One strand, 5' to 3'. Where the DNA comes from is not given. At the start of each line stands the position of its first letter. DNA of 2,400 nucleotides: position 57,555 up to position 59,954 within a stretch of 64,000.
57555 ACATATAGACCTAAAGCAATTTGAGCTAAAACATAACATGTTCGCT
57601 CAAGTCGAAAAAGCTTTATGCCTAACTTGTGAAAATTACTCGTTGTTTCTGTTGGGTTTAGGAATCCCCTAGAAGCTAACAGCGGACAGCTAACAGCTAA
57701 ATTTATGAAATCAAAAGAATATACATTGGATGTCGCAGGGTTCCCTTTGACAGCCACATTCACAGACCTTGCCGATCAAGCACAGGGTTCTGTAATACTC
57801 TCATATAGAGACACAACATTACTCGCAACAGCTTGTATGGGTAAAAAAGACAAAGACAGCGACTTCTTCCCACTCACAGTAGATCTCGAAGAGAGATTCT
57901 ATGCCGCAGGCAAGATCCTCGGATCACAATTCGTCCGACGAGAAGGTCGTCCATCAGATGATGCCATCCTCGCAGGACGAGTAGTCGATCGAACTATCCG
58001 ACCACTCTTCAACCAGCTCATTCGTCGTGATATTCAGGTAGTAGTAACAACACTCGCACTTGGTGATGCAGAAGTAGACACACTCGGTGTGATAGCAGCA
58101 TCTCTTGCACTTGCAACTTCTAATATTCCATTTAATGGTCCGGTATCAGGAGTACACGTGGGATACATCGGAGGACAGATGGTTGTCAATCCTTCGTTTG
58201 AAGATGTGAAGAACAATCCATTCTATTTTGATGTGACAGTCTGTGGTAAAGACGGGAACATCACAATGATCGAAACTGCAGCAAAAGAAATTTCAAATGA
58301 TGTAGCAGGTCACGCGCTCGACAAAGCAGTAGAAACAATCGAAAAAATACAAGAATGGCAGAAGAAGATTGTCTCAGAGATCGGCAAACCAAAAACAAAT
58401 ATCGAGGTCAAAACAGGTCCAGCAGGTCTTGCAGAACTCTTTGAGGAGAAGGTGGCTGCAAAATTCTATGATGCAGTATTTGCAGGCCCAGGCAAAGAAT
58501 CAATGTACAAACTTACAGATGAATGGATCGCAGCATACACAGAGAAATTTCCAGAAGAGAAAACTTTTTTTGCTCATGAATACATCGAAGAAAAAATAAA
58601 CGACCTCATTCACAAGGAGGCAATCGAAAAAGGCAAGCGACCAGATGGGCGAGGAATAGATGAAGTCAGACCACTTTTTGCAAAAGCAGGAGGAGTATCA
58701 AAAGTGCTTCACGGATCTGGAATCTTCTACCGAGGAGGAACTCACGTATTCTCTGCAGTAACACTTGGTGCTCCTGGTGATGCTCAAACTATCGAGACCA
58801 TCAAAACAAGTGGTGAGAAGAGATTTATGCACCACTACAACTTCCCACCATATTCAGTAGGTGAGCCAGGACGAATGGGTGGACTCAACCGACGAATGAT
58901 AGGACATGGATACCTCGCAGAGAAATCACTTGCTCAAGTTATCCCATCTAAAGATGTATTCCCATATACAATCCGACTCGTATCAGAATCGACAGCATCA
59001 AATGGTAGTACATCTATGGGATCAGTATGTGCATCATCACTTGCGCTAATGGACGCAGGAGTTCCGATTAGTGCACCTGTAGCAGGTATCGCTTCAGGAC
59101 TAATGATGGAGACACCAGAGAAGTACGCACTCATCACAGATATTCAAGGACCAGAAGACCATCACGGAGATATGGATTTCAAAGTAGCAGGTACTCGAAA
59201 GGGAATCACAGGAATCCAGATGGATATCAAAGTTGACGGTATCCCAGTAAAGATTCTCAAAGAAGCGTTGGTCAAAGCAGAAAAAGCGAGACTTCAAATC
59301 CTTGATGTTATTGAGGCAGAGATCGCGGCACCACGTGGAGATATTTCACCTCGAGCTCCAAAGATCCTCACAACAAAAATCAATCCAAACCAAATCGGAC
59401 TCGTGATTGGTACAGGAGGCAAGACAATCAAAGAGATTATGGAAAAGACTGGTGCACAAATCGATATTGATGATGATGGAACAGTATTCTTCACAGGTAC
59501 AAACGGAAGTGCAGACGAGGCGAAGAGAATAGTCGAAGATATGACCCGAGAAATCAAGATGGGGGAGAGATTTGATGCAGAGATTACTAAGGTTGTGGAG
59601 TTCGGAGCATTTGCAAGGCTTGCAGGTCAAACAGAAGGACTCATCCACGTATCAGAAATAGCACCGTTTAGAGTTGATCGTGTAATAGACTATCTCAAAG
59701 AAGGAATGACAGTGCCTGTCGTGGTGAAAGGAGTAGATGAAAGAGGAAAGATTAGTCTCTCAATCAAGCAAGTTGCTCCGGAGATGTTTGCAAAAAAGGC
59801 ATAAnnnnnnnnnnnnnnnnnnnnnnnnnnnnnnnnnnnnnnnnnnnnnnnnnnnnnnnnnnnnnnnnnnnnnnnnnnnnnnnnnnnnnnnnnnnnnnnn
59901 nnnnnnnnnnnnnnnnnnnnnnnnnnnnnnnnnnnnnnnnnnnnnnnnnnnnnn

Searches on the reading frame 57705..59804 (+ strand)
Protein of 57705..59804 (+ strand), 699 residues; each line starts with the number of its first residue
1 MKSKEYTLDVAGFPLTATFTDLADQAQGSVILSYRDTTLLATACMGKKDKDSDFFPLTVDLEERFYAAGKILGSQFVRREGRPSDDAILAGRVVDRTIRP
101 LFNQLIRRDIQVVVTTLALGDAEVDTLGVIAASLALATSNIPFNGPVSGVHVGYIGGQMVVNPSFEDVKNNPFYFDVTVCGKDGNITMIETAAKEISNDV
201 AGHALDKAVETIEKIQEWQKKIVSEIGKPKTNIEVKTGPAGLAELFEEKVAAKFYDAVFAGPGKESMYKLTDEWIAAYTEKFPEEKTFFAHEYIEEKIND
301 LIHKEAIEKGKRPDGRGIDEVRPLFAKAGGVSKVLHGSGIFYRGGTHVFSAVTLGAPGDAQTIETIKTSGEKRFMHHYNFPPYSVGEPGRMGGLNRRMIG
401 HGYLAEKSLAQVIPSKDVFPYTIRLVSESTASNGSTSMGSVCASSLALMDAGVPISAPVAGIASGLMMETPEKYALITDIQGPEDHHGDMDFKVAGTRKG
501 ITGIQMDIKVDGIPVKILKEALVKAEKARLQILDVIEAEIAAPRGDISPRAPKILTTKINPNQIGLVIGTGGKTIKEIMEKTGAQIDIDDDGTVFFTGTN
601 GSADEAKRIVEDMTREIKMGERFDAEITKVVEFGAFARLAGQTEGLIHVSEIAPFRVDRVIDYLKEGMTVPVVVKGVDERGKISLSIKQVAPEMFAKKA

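Call 13: search_protein_families(library=pfam, proteins=[window:57705-59804:+], max_evalue=0.001)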
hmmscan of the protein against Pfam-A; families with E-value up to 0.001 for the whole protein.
window:57705-59804:+ (699 aa): 6 families
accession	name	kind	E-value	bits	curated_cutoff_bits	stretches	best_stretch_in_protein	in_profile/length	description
PF01138.27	RNase_PH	-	2e-42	145.1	25.5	2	20-142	9-130/130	3' exoribonuclease family, domain 1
PF00575.29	S1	-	4.4e-14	53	22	1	618-688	3-74/74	S1 RNA binding domain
PF00013.35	KH_1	-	4.9e-13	49.1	21.5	1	557-611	4-65/66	KH domain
PF03725.20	RNase_PH_C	-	7.3e-10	39.1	20.8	1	145-209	1-65/67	3' exoribonuclease family, domain 2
PF22675.2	KH-I_KHDC4-BBP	-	7.7e-05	22.9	30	1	562-602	6-46/76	KHDC4/BBP-like, KH-domain type I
PF07650.23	KH_2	-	0.00083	19.6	22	1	550-591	22-63/78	KH domain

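Call 21: find_related_loci(query=window:57705-59801:+, collection=genome_contigs, flank=10000)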
Query window:57705-59801:+ (699 aa) in genome_contigs; peptide patterns used: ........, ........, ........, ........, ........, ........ (x = any residue, [..] = any of these).
600 stretches matched a pattern (row limit reached: there are more); 599 encode a relative of the query (tblastn E <= 1e-3); the best 80 are kept; 80 distinct loci.
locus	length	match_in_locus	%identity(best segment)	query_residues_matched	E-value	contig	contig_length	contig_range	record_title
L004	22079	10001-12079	93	1-693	0e+0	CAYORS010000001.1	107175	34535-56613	MAG TPA_asm: uncultured Candidatus Saccharibacteria bacterium isolate SRP135725_co1_34 genome assembly, contig: NODE_90_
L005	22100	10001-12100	68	1-698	0e+0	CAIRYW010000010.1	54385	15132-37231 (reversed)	uncultured bacterium isolate AlinenLipids_bin-2449 genome assembly, contig: bin-2449:10/29, whole genome shotgun sequenc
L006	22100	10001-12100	63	1-699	0e+0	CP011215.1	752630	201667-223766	MAG: Candidatus Campbellbacteria bacterium GW2011_OD1_34_28 chromosome, complete genome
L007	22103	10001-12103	63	1-695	0e+0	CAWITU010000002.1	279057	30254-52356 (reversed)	MAG: uncultured bacterium isolate MFD01223.bin.2.44 genome assembly, contig: contig_20817, whole genome shotgun sequence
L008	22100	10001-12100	61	1-698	0e+0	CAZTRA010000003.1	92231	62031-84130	MAG TPA_asm: uncultured Candidatus Saccharibacteria bacterium isolate SRP219642_co4_90 genome assembly, contig: NODE_304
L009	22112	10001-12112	61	1-698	0e+0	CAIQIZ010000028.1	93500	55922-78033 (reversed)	uncultured bacterium isolate AM-2014_bin-3837 genome assembly, contig: bin-3837:28/31, whole genome shotgun sequence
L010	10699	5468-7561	60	1-698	0e+0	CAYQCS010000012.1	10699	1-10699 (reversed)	MAG TPA_asm: uncultured Candidatus Saccharibacteria bacterium isolate SRP135725_co1_650 genome assembly, contig: NODE_87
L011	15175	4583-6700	59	1-698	0e+0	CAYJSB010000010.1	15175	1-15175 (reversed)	MAG TPA_asm: uncultured Candidatus Saccharibacteria bacterium isolate ERP125453_co1_310 genome assembly, contig: NODE_40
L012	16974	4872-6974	60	1-699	0e+0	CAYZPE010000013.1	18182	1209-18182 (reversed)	MAG TPA_asm: uncultured Candidatus Saccharibacteria bacterium isolate SRP128246_co1_519 genome assembly, contig: NODE_65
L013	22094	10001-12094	60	1-698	0e+0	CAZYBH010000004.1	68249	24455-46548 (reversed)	MAG TPA_asm: uncultured Candidatus Saccharibacteria bacterium isolate SRP257259_co1_236 genome assembly, contig: NODE_36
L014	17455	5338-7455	59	1-698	0e+0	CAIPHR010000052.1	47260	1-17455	uncultured bacterium isolate MJ-2014_bin-1666 genome assembly, contig: bin-1666:52/95, whole genome shotgun sequence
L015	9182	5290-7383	60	1-698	0e+0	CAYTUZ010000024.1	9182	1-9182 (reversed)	MAG TPA_asm: uncultured Candidatus Saccharibacteria bacterium isolate binchicken_co50_16 genome assembly, contig: NODE_9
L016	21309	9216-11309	58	1-698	0e+0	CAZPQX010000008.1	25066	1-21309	MAG TPA_asm: uncultured Candidatus Saccharibacteria bacterium isolate SRP292972_co1_63 genome assembly, contig: NODE_932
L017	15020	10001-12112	59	1-698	0e+0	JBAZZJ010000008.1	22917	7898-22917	MAG: Candidatus Paceibacterota bacterium isolate SO_2017_GW3_13 scaffold_1285_c1_OW296A_2017, whole genome shotgun seque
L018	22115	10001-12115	57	1-697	0e+0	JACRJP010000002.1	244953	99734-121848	MAG: Candidatus Taylorbacteria bacterium isolate NC_groundwater_1832_Pr3_B-0.1um_40_24 SR-2_scaffold_141_1491172, whole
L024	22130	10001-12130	56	1-698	0e+0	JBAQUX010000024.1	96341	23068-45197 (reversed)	MAG: Minisyncoccia bacterium isolate MFD03283_ilm_asm_bin10 k127_156621, whole genome shotgun sequence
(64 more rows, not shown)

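Call 48: search_protein_families(library=pfam, proteins=[L004:6721-7167:+, L024:5434-7965:+], max_evalue=0.00001)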
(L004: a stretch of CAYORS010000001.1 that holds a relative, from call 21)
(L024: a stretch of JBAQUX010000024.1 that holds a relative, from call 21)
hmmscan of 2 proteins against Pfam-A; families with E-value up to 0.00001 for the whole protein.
L004:6721-7167:+ (149 aa): 0 families

L024:5434-7965:+ (844 aa): 0 families

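Call 54: find_homologous_proteins(query=L004:6721-7167:+, max_evalue=0.01)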
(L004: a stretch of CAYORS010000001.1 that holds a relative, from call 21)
Query L004:6721-7167:+ (149 aa): 1 proteins with E <= 0.01 among 139 candidates.
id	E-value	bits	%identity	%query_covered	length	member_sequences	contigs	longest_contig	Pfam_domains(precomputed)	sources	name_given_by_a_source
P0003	6.2e-95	334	100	100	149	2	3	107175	-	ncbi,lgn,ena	-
